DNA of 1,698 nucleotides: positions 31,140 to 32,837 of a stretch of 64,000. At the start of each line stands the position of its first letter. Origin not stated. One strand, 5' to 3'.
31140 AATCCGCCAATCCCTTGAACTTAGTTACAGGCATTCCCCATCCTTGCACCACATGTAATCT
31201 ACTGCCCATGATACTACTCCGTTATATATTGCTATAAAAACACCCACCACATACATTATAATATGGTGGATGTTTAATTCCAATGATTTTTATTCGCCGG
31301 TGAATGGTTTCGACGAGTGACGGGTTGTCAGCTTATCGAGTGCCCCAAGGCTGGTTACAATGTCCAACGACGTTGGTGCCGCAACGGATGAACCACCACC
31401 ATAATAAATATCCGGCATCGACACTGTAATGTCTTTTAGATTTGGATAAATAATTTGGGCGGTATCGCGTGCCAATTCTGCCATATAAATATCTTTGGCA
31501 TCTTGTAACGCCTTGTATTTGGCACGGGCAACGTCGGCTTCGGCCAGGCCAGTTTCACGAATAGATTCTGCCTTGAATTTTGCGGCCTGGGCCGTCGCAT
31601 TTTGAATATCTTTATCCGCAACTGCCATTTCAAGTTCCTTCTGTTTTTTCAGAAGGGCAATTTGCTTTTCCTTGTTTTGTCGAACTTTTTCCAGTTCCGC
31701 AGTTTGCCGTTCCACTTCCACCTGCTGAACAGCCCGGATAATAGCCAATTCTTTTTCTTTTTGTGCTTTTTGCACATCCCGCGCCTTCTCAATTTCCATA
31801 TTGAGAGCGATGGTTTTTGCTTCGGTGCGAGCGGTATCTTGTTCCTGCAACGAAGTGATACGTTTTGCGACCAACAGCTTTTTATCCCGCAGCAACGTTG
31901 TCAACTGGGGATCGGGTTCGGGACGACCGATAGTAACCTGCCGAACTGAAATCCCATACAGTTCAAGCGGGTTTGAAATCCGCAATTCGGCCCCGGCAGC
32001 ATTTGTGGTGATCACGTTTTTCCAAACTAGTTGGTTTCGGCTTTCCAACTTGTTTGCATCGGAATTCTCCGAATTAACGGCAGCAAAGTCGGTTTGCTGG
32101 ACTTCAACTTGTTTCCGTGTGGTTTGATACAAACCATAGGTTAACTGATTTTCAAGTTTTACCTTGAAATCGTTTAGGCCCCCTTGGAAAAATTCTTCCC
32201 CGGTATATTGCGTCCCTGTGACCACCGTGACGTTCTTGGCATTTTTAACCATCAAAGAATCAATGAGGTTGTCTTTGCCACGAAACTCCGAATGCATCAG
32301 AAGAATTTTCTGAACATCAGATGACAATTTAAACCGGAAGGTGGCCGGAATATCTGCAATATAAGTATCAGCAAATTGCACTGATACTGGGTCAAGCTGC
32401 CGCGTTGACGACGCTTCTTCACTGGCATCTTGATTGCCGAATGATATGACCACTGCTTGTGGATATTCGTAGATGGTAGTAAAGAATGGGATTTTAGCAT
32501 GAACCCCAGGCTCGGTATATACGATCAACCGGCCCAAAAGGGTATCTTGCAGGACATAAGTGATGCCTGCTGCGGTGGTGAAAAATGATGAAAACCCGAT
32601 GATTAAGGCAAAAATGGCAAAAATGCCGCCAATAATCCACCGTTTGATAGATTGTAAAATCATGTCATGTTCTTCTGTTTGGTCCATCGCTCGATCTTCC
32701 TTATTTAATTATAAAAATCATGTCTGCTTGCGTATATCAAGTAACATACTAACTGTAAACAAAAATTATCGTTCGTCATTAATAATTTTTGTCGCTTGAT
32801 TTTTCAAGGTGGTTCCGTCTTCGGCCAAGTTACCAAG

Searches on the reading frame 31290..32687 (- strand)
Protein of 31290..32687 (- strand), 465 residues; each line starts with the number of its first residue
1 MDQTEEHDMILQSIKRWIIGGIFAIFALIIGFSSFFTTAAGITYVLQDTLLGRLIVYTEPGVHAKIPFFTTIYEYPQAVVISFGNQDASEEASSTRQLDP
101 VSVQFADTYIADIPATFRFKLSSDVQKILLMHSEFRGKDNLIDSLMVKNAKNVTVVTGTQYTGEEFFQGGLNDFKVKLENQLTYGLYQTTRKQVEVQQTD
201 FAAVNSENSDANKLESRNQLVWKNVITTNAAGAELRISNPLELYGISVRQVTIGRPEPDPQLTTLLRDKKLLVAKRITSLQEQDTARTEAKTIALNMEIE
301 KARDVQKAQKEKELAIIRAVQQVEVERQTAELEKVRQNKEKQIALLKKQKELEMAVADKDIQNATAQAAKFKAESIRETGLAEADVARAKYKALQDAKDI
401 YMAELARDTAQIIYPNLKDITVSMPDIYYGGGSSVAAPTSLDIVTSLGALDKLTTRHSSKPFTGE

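Call 17: search_protein_families(library=phrogs, proteins=[window:31290-32687:-], max_evalue=0.001)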
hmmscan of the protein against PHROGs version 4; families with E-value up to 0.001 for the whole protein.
window:31290-32687:- (465 aa): 2 families
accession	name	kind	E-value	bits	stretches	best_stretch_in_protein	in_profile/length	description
phrog_11908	-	unknown function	2.6e-66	225.2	1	20-448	12-415/430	-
phrog_200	-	other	2.4e-08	34.5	1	9-183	76-238/379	lipoprotein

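Call 35: search_dna_similar(query=window:31290-32687:-, collection=phages, mode=protein, max_rows=15)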
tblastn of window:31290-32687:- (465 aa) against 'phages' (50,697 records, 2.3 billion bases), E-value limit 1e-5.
Records with a match: 15; places in all: 15; records where one place covers at least 80% of the query: 11.
Best place of each record, by identity: <60% 15.
By first word of the organism name: Vibrio 9; Pseudoalteromonas 2; Sinorhizobium 2; Aeromonas 2.
By host as written in the record: Vibrio parahaemolyticus RIMD2210633 4; Vibrio harveyi BAA-1116 2; Pseudoalteromonas sp. YD6 2; Sinorhizobium meliloti 2; Vibrio lentus 1; - 1; Vibrio parahaemolyticus 1; Aeromonas salmonicida subsp. salmonicida 1; and 1 more.
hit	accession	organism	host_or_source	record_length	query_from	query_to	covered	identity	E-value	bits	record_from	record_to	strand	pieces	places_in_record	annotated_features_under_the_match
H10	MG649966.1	Vibrio phage Ceto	Vibrio harveyi BAA-1116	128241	52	450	86%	35.4%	4e-65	233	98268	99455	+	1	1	hypothetical protein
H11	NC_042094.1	Vibrio phage Ceto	Vibrio harveyi BAA-1116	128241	52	450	86%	35.4%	4e-65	233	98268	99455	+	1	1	hypothetical protein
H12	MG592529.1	Vibrio phage 1.161.O._10N.261.48.C5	Vibrio lentus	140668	37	453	90%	30.6%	2e-43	169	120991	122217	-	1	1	coil containing protein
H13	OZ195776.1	Vibrio phage D479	Seawater and oysters mix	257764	40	444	87%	29.3%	3e-33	139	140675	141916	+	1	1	hypothetical protein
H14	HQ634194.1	Vibrio phage VBP47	Vibrio parahaemolyticus RIMD2210633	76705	52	449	86%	29.7%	2e-35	145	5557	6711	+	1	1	hypothetical protein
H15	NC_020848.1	Vibrio phage VBP47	Vibrio parahaemolyticus RIMD2210633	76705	52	449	86%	29.7%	2e-35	145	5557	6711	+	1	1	hypothetical protein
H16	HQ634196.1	Vibrio phage VBP32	Vibrio parahaemolyticus RIMD2210633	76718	52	449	86%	29.7%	2e-35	145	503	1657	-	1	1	hypothetical protein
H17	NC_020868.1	Vibrio phage VBP32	Vibrio parahaemolyticus RIMD2210633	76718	52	449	86%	29.7%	2e-35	145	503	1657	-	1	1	hypothetical protein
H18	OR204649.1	Vibrio phage PJN101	Vibrio parahaemolyticus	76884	52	449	86%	29.7%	9e-35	144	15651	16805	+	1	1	hypothetical protein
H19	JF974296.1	Pseudoalteromonas phage pYD6-A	Pseudoalteromonas sp. YD6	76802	57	448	84%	29.5%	4e-37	151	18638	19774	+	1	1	hypothetical protein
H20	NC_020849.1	Pseudoalteromonas phage pYD6-A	Pseudoalteromonas sp. YD6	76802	57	448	84%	29.5%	4e-37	151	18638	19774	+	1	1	hypothetical protein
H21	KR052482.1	Sinorhizobium phage phiN3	Sinorhizobium meliloti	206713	86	438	76%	26.3%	2e-10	69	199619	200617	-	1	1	membrane protease subunit stomatin/prohibitin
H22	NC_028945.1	Sinorhizobium phage phiN3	Sinorhizobium meliloti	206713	86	438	76%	26.3%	2e-10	69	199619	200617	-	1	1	membrane protease subunit stomatin/prohibitin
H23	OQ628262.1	Aeromonas phage vB_AsaP_MQM1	Aeromonas salmonicida subsp. salmonicida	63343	44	393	75%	26.4%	7e-9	64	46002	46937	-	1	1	SPFH domain-containing protein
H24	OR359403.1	Aeromonas phage 1233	Aeromonas sp.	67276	44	393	75%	24.2%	2e-8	63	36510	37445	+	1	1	SPFH domain-containing protein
